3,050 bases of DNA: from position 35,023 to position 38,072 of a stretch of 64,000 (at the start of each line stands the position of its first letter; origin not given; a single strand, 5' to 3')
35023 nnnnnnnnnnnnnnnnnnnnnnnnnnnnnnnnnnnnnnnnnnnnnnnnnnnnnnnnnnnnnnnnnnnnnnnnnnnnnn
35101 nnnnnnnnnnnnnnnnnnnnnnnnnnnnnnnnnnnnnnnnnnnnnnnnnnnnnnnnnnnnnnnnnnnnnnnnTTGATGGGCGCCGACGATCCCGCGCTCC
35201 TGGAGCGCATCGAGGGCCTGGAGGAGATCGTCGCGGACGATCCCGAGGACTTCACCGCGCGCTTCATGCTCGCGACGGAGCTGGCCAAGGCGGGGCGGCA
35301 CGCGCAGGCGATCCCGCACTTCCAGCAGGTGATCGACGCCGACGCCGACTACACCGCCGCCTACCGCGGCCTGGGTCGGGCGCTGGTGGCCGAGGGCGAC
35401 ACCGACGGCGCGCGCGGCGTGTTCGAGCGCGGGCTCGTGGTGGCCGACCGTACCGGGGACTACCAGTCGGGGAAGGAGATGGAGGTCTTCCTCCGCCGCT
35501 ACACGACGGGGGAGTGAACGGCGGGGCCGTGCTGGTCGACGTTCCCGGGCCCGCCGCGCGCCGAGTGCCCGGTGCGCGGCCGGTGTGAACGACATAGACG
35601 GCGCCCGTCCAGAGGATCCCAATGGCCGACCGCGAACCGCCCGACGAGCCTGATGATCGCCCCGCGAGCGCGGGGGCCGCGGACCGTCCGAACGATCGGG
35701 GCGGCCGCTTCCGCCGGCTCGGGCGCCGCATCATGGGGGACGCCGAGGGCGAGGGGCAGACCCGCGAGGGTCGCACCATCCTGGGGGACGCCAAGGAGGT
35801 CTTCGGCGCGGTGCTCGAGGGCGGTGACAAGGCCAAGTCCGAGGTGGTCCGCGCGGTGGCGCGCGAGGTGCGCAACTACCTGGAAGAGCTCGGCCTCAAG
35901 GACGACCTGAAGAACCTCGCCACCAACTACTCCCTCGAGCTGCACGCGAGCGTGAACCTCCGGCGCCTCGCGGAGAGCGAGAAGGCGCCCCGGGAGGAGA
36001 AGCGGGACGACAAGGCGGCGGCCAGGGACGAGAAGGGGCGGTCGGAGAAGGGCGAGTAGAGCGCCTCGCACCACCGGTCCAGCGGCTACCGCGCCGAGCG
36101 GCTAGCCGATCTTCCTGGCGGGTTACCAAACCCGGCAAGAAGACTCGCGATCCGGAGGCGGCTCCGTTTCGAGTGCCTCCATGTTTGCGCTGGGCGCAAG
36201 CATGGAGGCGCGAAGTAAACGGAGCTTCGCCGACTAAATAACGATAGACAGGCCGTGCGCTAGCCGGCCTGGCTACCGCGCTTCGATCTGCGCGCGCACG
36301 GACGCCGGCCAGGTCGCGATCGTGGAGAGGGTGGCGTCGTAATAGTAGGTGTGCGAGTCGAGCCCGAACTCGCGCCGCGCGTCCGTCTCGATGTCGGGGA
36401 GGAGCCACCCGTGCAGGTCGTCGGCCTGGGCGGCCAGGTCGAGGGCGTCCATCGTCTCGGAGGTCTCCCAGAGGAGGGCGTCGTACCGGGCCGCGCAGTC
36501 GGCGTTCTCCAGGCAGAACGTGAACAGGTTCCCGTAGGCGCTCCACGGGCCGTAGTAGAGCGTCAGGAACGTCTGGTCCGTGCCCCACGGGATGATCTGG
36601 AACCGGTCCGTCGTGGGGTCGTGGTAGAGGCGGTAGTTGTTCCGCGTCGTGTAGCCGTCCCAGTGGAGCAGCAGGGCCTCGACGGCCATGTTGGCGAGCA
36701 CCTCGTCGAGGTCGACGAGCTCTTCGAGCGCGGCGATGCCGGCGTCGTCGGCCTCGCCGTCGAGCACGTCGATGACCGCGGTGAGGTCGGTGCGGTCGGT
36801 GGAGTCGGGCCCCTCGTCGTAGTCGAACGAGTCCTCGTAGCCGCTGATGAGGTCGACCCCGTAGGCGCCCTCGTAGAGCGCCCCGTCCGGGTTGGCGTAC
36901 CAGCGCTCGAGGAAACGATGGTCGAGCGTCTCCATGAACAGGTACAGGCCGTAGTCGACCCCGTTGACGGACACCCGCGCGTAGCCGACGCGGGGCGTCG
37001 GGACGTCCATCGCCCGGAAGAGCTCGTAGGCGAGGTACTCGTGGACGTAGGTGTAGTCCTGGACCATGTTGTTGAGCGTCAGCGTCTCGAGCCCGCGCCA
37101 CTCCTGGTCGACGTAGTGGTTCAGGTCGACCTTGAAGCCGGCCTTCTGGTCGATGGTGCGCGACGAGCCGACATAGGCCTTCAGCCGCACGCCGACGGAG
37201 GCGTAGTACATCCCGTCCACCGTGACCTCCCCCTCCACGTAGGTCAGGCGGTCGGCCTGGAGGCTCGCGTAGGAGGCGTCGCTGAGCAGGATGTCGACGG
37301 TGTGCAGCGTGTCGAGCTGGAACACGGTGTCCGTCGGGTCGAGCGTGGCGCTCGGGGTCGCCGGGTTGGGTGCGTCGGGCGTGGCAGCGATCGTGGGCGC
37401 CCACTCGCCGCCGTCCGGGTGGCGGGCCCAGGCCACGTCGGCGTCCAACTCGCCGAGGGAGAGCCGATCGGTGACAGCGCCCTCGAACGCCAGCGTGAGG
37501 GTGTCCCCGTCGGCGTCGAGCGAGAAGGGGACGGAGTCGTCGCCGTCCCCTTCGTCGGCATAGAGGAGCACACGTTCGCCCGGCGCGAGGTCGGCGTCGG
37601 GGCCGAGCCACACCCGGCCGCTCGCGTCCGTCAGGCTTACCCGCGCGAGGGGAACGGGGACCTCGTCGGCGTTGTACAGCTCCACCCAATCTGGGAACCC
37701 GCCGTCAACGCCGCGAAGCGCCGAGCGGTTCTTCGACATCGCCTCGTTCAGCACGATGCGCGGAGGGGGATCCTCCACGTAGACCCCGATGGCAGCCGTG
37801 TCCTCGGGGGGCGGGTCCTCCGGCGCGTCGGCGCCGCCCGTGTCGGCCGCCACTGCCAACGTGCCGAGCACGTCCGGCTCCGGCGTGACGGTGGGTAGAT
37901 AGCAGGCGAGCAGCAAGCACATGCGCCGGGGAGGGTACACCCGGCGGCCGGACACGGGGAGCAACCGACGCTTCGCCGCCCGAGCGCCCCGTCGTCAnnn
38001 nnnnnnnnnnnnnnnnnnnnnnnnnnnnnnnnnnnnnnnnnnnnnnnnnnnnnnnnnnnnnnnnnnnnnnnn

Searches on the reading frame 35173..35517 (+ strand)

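Call 45: search_protein_families(library=pfam, proteins=[window:35173-35517:+], max_evalue=0.001)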
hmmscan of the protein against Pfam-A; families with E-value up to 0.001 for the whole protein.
window:35173-35517:+ (114 aa): 14 families
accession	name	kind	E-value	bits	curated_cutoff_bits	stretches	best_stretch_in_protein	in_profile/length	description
PF14559.12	TPR_19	-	2.8e-12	47.2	25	1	37-98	1-62/68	Tetratricopeptide repeat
PF13432.12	TPR_16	-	3e-10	40.8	32.7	1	31-88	1-58/65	Tetratricopeptide repeat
PF13428.12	TPR_14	-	1.3e-08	35.2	23.5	0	30-70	4-44/44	Tetratricopeptide repeat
PF13424.12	TPR_12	-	3.3e-07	30.8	30.1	0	21-56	39-74/77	Tetratricopeptide repeat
PF07719.23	TPR_2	-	3.5e-07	30.3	27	0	29-57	3-31/34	Tetratricopeptide repeat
PF14561.12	TPR_20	-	1.3e-06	29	25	1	12-61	7-56/90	Tetratricopeptide repeat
PF13431.12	TPR_17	-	4.6e-06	26.9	24.4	0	17-47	3-33/34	Tetratricopeptide repeat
PF07721.20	TPR_4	-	8.7e-06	26.3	27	0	62-86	2-26/26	Tetratricopeptide repeat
PF13176.12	TPR_7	-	7.6e-05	23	27.9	0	63-89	1-29/36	Tetratricopeptide repeat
PF13174.12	TPR_6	-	0.00015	22.6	26.3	0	29-55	2-28/33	Tetratricopeptide repeat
PF00515.34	TPR_1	-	0.00031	20.9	27.8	0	31-57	5-31/34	Tetratricopeptide repeat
PF24575.1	TPR_Slam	-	0.00039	21.2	35.2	0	39-81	59-101/104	Surface lipoprotein assembly modifier, N-terminal TPR repeats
PF13414.12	TPR_11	-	0.00059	19.9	26.8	0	37-73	4-40/42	TPR repeat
PF13181.12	TPR_8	-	0.00062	20.2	25.7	0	29-59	3-33/34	Tetratricopeptide repeat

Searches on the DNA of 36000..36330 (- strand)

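Call 60: search_rna_families(source=window, start=36000, end=36330, threshold=evalue, max_evalue=1)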
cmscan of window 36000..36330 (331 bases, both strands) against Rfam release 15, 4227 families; matches with E-value up to 1: 6.
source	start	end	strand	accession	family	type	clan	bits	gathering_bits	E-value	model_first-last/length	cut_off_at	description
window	36159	36227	+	RF03872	MIR6426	Gene; miRNA;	-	25.8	96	0.0051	1-84/84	no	MIR6426 microRNA precursor family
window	36161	36225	+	RF03658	mir-2300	Gene; miRNA;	-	23.7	90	0.011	1-74/74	no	mir-2300 microRNA precursor family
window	36159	36227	-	RF03872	MIR6426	Gene; miRNA;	-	20.8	96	0.1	1-84/84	no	MIR6426 microRNA precursor family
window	36161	36225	-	RF03658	mir-2300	Gene; miRNA;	-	20.2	90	0.1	1-74/74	no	mir-2300 microRNA precursor family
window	36156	36232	-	RF02010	mir-3180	Gene; miRNA;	-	19.7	99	0.98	1-92/92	no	mir-3180 microRNA precursor family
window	36119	36134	-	RF03163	c4-a1b1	Gene; antisense;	CL00128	13.8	46.7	0.52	34-49/53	no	a1, b1 targets of C4 antisense RNA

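Call 84: search_dna_similar(query=window:36055-36290:-, collection=plasmids, mode=distant, max_evalue=0.01, max_rows=10)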
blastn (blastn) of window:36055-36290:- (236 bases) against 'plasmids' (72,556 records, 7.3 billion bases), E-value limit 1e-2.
No match.

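Call 85: search_dna_similar(query=window:36055-36290:-, collection=phages, mode=distant, max_evalue=0.01, max_rows=10)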
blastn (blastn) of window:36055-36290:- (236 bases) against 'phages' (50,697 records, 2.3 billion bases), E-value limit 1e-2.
No match.

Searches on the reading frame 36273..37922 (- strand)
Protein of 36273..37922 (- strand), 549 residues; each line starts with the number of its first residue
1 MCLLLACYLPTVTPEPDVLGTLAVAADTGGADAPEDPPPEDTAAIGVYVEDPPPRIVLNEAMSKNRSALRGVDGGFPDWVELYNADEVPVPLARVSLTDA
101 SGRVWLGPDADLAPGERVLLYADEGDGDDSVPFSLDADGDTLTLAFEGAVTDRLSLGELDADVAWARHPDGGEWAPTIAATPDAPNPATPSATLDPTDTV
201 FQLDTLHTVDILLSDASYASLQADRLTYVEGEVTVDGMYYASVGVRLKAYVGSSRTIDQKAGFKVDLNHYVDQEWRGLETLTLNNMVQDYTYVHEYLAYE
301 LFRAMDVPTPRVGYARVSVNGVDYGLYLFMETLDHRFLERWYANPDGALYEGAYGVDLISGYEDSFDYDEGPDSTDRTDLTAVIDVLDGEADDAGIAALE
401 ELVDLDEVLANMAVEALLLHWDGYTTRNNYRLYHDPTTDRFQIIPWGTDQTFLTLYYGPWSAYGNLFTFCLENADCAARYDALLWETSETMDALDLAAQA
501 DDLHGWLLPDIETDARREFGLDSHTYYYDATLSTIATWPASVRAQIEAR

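Call 45: search_protein_families(library=pfam, proteins=[window:36273-37922:-], max_evalue=0.001)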
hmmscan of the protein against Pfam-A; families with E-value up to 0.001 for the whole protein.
window:36273-37922:- (549 aa): 2 families
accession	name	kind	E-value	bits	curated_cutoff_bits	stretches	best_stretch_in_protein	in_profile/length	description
PF08757.17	CotH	-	6.6e-39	134.7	23.8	1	253-525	7-302/322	CotH kinase protein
PF00932.25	LTD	-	3.1e-09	37.6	34.3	1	53-155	5-106/109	Lamin Tail Domain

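Call 51: find_encoding_contigs(protein=window:36273-37922:-, flank=10000, max_places=6)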
Protein window:36273-37922:- (549 aa): 1 contig read that carries it; 1 place shown.
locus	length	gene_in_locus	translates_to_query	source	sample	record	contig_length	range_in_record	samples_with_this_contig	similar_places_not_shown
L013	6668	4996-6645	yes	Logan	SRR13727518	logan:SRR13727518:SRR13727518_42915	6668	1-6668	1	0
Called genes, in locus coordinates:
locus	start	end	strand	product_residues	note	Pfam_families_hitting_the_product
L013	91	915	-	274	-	PF00753:Lactamase_B, PF23023:Anti-Pycsar_Apyc1 (weak), PF12706:Lactamase_B_2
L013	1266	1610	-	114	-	-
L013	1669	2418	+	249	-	PF02405:MlaE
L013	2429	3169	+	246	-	PF02405:MlaE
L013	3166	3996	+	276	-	PF00005:ABC_tran, PF13304:AAA_21 (weak)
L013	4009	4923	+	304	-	PF02470:MlaD, PF11887:Mce4_CUP1 (weak)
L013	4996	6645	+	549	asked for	PF00932:LTD, PF08757:CotH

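Call 65: find_homologous_proteins(query=window:36273-37922:-, max_evalue=1e-60)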
Query window:36273-37922:- (549 aa): 216 proteins with E <= 1e-60 among 8000 candidates; the best 120 are listed.
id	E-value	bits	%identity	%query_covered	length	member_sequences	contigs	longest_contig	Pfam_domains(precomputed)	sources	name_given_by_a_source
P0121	6.3e-277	938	76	99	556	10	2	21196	PF08757.18,PF00932.26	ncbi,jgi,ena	jgi:hypothetical protein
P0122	5.4e-240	816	67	100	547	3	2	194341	PF08757.18,PF00932.26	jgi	jgi:hypothetical protein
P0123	8.7e-234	796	66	100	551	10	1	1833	PF08757.18,PF00932.26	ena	-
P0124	8.1e-226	769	66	100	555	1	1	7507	PF08757.18,PF00932.26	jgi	jgi:hypothetical protein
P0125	2.3e-201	689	61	100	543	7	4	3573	PF08757.18,PF00932.26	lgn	-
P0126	1.3e-196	673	58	100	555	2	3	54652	PF08757.18,PF00932.26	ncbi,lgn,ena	-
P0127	4.3e-193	661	56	100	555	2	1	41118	PF08757.18,PF00932.26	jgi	-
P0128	5.4e-193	661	58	94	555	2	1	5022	PF08757.18,PF00932.26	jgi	-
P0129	8.1e-190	650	56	100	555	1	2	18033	PF08757.18,PF00932.26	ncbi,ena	-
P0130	1.9e-188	646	54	100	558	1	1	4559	PF08757.18,PF00932.26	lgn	-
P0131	2.2e-188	646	59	93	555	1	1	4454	PF08757.18,PF00932.26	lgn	-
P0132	3.3e-186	638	55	99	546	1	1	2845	PF08757.18,PF00932.26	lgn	-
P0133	5.3e-185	634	57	90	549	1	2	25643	PF08757.18,PF00932.26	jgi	jgi:hypothetical protein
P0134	5.8e-180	618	55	100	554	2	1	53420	PF08757.18,PF00932.26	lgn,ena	-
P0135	3.0e-177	609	53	100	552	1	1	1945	PF08757.18,PF00932.26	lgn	-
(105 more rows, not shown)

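Call 66: find_encoding_contigs(protein=P0121, flank=6000, max_places=3)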
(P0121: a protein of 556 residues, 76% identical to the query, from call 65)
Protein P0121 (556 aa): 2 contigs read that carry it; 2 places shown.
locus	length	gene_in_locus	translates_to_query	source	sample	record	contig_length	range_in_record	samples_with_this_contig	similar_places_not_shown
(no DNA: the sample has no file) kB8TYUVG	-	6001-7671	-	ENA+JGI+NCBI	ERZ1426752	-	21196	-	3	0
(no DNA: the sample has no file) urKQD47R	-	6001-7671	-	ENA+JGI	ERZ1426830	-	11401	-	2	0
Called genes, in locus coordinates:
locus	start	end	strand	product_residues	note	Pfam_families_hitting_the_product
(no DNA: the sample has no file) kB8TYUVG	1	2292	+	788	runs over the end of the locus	PF02463:SMC_N (faint), PF13555:AAA_29 (faint), PF20703:nSTAND1 (faint), PF00005:ABC_tran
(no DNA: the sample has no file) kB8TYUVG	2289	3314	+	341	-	PF07690:MFS_1, PF00083:Sugar_tr (faint), PF01306:LacY_symp (weak), PF07690:MFS_1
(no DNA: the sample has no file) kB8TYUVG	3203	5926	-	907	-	PF01326:PPDK_N, PF27448:Rph_4th, PF00391:PEP-utilizers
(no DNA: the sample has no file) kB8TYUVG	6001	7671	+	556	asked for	PF00932:LTD, PF08757:CotH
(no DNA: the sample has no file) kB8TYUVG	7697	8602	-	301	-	PF00126:HTH_1, PF03466:LysR_substrate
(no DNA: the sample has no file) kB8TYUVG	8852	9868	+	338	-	PF03741:TerC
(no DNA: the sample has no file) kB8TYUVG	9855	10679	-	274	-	PF26178:Rv2075c_cat, PF26146:PI-PLC_X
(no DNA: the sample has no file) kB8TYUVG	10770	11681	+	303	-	-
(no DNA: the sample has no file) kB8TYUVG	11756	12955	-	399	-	-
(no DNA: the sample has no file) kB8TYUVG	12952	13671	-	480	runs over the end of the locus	PF00691:OmpA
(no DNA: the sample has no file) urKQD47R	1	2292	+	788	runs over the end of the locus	PF02463:SMC_N (faint), PF13555:AAA_29 (faint), PF20703:nSTAND1 (faint), PF00005:ABC_tran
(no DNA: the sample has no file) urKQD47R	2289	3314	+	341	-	PF07690:MFS_1, PF00083:Sugar_tr (faint), PF01306:LacY_symp (weak), PF07690:MFS_1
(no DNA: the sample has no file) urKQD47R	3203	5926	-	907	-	PF01326:PPDK_N, PF27448:Rph_4th, PF00391:PEP-utilizers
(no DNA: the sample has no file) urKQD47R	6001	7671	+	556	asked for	PF00932:LTD, PF08757:CotH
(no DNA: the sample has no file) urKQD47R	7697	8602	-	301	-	PF00126:HTH_1, PF03466:LysR_substrate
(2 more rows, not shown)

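Call 67: find_encoding_contigs(protein=P0122, flank=6000, max_places=3)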
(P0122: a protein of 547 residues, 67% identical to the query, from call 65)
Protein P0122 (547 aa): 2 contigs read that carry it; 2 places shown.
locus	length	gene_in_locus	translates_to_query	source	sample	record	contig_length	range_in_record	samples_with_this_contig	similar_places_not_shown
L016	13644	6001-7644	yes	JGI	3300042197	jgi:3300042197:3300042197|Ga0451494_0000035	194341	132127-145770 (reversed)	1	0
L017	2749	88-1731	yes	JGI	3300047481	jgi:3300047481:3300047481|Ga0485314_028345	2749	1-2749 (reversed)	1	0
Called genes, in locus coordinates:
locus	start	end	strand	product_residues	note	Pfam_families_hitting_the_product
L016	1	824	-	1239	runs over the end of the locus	PF00069:Pkinase, PF07714:PK_Tyr_Ser-Thr, PF13401:AAA_22 (faint), PF00069:Pkinase, PF13191:AAA_16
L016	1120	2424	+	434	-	PF01433:Peptidase_M1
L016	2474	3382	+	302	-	PF01790:LGT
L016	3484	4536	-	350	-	PF00561:Abhydrolase_1, PF12146:Hydrolase_4, PF12697:Abhydrolase_6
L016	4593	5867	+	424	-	PF02321:OEP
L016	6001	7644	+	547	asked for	PF00932:LTD, PF08757:CotH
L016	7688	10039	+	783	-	PF08757:CotH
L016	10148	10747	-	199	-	-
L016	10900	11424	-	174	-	PF02834:LigT_PEase, PF13563:2_5_RNA_ligase2, PF02834:LigT_PEase (weak)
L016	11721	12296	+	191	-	PF05685:Uma2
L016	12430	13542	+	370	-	PF13175:AAA_15 (faint), PF13304:AAA_21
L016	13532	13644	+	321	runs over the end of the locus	-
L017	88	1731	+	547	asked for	PF00932:LTD, PF08757:CotH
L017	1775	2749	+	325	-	?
